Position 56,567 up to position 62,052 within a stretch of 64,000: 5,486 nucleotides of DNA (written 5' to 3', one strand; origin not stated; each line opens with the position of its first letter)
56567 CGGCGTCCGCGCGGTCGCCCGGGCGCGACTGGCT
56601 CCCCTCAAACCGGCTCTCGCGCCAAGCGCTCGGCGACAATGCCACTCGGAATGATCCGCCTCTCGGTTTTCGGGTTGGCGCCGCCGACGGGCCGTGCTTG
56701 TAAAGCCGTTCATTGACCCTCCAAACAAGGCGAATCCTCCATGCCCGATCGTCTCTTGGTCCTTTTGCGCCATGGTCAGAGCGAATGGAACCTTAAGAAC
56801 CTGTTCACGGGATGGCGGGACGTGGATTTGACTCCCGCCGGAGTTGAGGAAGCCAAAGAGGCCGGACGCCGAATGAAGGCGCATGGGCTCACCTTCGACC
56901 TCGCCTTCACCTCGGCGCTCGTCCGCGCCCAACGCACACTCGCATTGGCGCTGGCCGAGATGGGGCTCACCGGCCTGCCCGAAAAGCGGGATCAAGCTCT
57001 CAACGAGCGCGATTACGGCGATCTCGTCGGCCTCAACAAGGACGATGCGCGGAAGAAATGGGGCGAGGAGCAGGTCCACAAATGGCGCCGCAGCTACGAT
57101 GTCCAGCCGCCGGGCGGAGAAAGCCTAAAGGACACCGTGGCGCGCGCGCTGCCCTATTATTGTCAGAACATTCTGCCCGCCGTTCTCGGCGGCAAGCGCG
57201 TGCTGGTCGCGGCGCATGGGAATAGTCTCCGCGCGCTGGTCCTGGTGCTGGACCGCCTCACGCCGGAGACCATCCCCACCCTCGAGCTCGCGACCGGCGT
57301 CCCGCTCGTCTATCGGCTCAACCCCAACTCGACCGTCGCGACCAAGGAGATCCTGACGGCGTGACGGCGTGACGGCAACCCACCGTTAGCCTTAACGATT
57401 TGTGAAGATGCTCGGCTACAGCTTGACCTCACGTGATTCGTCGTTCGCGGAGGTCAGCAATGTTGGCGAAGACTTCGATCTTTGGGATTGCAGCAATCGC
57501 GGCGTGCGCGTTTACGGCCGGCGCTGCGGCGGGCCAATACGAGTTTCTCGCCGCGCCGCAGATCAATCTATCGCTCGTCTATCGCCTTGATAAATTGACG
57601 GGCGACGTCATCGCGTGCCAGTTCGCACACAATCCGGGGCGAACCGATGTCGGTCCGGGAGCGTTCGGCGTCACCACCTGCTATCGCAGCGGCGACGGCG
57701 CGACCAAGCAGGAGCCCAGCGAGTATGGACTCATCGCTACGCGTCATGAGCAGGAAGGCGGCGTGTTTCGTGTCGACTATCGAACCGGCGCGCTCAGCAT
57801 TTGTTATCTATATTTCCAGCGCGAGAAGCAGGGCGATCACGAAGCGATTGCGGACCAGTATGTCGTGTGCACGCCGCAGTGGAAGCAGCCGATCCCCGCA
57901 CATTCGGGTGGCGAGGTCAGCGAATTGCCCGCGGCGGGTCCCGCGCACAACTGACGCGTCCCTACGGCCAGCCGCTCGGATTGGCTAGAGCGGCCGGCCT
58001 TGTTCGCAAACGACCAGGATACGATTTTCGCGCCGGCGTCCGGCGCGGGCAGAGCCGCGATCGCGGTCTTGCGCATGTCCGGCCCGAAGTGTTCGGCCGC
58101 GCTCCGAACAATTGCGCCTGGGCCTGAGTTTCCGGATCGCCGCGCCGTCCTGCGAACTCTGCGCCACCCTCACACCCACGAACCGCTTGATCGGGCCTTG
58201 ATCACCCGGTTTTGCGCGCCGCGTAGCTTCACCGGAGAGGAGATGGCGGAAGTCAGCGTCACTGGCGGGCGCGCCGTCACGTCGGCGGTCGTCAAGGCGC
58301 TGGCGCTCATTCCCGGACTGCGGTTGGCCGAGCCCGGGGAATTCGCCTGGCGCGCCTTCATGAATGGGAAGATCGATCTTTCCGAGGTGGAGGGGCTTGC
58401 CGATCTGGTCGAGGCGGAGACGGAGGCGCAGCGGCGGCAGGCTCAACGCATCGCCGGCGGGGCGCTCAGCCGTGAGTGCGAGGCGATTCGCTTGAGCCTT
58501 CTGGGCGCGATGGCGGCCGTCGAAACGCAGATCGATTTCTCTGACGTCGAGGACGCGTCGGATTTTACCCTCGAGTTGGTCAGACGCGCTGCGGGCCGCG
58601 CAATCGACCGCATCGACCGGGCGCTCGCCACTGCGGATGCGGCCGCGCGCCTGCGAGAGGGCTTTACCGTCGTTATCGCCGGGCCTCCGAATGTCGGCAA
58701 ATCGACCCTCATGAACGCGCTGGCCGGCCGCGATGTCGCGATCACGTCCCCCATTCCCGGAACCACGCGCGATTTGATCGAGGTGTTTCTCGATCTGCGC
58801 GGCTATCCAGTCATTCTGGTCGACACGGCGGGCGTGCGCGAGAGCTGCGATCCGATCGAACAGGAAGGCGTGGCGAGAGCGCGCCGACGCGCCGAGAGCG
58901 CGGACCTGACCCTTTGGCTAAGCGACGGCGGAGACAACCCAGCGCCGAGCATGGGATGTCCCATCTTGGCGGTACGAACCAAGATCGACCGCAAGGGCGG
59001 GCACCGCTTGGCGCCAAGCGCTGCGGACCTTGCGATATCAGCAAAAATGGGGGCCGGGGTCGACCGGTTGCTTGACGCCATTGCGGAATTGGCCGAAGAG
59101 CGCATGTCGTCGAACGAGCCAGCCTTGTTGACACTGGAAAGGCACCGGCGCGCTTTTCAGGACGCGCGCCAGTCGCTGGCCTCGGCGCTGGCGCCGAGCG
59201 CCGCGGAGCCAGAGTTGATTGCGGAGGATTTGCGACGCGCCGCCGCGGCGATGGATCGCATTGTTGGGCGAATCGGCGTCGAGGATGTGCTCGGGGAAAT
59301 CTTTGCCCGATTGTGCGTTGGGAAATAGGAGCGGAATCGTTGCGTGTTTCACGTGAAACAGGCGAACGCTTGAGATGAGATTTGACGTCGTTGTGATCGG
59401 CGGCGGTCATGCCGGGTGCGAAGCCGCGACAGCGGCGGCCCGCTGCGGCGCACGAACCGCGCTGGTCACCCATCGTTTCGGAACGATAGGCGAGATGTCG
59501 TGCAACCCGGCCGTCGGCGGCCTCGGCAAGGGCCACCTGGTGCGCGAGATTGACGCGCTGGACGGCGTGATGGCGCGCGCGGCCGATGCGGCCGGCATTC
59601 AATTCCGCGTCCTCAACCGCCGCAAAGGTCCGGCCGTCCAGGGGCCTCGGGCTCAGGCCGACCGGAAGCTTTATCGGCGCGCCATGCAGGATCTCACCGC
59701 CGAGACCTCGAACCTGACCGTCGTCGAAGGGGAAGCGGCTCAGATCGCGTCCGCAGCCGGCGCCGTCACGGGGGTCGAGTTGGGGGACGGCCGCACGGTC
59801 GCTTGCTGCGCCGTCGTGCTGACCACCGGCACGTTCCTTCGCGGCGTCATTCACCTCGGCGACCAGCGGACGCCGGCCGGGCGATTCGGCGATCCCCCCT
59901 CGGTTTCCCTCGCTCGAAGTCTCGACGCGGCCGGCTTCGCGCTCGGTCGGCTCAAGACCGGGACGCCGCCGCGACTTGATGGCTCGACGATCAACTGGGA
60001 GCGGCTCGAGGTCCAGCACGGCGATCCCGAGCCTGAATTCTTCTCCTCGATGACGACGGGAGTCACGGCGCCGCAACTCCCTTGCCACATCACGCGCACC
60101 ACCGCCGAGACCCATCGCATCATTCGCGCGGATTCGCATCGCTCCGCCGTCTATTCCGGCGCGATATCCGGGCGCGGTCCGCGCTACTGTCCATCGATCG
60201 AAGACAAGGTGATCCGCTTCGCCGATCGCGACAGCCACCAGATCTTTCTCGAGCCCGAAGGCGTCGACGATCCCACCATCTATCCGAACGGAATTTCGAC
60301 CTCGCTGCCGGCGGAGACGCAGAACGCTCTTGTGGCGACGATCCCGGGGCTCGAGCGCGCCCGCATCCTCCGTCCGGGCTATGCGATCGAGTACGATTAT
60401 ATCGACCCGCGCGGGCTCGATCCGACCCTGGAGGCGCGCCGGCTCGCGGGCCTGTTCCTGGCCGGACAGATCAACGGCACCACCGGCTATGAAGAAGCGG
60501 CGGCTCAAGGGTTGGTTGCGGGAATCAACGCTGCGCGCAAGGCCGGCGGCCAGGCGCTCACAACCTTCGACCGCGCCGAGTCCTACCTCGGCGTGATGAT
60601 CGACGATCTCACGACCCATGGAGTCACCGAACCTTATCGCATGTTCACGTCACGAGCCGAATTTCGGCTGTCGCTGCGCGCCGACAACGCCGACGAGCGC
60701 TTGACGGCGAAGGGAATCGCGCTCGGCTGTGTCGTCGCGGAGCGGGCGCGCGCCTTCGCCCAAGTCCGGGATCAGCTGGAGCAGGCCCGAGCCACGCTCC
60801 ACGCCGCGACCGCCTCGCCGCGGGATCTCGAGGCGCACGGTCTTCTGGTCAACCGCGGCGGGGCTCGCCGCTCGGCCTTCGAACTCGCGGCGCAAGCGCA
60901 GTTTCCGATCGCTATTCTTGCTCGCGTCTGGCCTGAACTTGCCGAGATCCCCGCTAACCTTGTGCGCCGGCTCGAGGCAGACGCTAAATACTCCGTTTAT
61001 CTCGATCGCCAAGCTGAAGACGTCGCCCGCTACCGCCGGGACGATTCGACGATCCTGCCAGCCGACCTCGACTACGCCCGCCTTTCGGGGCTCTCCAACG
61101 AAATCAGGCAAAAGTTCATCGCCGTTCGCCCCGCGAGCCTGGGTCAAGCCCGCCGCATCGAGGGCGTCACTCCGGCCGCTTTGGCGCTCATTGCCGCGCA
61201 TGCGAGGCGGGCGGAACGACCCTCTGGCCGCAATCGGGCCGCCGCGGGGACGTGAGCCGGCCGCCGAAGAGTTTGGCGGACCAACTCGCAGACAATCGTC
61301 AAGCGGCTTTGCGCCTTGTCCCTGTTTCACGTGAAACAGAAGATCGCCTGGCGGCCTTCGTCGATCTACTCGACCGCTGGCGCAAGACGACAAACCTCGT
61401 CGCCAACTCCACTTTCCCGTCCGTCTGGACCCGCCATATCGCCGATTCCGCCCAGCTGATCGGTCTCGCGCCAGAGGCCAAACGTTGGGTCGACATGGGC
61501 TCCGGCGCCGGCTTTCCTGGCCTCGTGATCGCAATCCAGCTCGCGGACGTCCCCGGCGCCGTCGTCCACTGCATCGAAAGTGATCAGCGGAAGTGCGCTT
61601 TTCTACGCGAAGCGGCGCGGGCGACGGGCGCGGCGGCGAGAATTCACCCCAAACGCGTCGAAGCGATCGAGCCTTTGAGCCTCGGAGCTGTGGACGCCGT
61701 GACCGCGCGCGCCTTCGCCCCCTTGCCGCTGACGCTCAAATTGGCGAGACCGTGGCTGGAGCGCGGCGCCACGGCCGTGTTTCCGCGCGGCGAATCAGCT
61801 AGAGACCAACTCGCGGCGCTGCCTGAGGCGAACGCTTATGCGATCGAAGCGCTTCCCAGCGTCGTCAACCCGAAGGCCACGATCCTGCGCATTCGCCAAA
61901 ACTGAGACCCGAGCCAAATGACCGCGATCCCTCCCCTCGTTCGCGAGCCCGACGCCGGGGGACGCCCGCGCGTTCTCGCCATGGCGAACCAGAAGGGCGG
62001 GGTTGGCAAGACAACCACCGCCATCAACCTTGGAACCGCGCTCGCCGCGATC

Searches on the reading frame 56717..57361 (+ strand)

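Call 31: search_protein_families(library=pfam, proteins=[window:56717-57361:+])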
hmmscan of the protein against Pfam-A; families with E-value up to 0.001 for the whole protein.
window:56717-57361:+ (215 aa): 1 family
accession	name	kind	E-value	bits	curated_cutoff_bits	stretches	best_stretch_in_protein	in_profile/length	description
PF00300.27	His_Phos_1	-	2.7e-38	132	21.7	1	14-193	1-173/194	Histidine phosphatase superfamily (branch 1)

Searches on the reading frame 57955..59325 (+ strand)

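Call 11: search_protein_families(library=pfam, proteins=[window:57955-59325:+])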
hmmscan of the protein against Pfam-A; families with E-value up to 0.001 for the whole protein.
window:57955-59325:+ (457 aa): 6 families
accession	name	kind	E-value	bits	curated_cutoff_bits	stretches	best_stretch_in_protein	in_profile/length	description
PF12631.12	MnmE_helical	-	5e-43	148.1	40.1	1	142-454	1-211/211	MnmE helical domain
PF10396.14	TrmE_N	-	1.1e-30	106.7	29.8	1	23-139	1-117/117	GTP-binding protein TrmE N-terminus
PF01926.29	MMR_HSR1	-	3.7e-22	79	21.9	1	238-326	1-85/113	50S ribosome-binding GTPase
PF02421.24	FeoB_N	-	3.1e-08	33.7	27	1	238-323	2-86/156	Ferrous iron transport protein B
PF00350.29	Dynamin_N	-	6.4e-05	23.5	27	1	239-277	1-38/168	Dynamin family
PF13191.12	AAA_16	-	0.00059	20.8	32.6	1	228-412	14-156/167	AAA ATPase domain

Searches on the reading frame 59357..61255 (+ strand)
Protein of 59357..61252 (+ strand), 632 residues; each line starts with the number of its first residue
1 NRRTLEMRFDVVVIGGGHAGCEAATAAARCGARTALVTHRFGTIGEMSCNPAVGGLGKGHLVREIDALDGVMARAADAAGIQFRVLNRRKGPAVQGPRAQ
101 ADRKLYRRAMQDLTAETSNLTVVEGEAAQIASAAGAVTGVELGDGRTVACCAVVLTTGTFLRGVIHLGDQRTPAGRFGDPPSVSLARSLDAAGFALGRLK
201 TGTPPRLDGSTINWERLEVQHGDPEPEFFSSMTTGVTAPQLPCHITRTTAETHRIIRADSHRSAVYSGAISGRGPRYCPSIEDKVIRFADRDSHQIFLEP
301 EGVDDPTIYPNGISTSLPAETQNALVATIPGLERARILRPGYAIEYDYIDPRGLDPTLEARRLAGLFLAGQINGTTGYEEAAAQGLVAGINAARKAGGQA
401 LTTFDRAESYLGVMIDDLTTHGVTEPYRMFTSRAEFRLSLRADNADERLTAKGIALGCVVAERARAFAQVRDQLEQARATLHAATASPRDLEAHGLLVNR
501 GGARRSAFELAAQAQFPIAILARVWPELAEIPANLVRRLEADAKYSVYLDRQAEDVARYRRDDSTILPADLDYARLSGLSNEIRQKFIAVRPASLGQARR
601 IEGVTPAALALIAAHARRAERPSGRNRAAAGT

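Call 17: find_encoding_contigs(protein=window:59375-61255:+, flank=10000, max_places=10)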
Protein window:59375-61255:+ (626 aa): no gene with exactly this product is on record in the collection.

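Call 31: search_protein_families(library=pfam, proteins=[window:59357-61252:+])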
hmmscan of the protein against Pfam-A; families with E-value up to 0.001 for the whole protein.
window:59357-61252:+ (632 aa): 6 families
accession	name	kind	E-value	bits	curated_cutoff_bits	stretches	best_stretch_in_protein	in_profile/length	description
PF01134.28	GIDA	-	2.8e-162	540.7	22.1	1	10-399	1-390/391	Glucose inhibited division protein A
PF13932.14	SAM_GIDA_C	-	8.4e-22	77.2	27.1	1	558-612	2-56/57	tRNA modifying enzyme MnmG/GidA C-terminal helical bundle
PF21680.2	GIDA_C_1st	-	7.5e-13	49.5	24.7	1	462-552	2-95/96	tRNA modifying enzyme MnmG/GidA C-terminal helical domain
PF07992.20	Pyr_redox_2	-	1.1e-07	32.1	26.1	1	9-159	1-109/291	Pyridine nucleotide-disulphide oxidoreductase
PF12831.13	FAD_oxidored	-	2.9e-07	30.6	27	1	10-147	1-133/416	FAD dependent oxidoreductase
PF00890.30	FAD_binding_2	-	8.6e-06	25.6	20.4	1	10-43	1-34/414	FAD binding domain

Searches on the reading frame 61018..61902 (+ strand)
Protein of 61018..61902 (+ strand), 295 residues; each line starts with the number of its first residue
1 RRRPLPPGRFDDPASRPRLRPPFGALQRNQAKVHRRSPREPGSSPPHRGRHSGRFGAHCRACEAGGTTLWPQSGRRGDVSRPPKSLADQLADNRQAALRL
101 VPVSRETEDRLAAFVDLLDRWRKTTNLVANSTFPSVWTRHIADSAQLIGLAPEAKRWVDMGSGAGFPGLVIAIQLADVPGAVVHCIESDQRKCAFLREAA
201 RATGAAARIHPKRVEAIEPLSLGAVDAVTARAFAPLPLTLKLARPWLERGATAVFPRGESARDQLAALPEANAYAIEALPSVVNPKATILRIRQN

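Call 31: search_protein_families(library=pfam, proteins=[window:61018-61902:+])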
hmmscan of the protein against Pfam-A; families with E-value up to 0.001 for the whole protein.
window:61018-61902:+ (295 aa): 1 family
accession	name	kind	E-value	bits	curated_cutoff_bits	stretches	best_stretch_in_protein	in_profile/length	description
PF02527.21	GidB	-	3e-32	111.9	27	1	110-274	4-165/184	rRNA small subunit methyltransferase G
